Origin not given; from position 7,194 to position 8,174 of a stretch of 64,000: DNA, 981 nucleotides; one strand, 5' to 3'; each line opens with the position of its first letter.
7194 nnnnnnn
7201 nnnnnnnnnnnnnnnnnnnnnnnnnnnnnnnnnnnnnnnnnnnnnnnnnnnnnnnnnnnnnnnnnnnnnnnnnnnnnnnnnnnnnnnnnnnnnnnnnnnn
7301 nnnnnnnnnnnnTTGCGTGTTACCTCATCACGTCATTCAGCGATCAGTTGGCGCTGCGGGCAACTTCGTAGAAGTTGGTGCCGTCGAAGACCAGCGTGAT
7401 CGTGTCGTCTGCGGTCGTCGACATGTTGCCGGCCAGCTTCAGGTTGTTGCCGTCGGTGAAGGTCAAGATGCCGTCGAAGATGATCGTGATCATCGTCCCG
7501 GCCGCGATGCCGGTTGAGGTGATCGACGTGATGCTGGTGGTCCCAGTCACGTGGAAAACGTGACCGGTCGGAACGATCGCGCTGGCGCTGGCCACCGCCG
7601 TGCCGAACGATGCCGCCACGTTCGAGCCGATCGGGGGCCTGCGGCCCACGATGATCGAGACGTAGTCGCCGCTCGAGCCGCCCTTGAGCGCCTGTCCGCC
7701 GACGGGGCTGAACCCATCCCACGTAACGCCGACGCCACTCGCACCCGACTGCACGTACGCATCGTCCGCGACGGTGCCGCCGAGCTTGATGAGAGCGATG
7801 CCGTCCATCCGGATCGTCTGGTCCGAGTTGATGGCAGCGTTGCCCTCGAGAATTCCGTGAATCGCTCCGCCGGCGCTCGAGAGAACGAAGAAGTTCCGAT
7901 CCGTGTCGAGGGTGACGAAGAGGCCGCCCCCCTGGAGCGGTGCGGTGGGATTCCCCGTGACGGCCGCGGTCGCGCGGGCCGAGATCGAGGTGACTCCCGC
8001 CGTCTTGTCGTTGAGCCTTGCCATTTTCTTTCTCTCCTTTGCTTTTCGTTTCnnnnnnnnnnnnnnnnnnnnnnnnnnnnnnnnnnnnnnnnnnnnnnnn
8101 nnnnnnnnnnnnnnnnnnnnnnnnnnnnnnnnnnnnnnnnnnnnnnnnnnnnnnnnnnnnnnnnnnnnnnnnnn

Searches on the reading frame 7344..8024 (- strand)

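Call 19: search_protein_families(library=phrogs, proteins=[window:7344-8024:-], max_evalue=0.001)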
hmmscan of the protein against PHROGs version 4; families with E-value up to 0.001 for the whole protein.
window:7344-8024:- (226 aa): 2 families
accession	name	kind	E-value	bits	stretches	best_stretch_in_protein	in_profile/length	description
phrog_673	-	head and packaging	7e-07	30.4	1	12-131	20-133/260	head scaffolding protein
phrog_33904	-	tail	1.1e-05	25.3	1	142-226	456-542/542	tail fiber protein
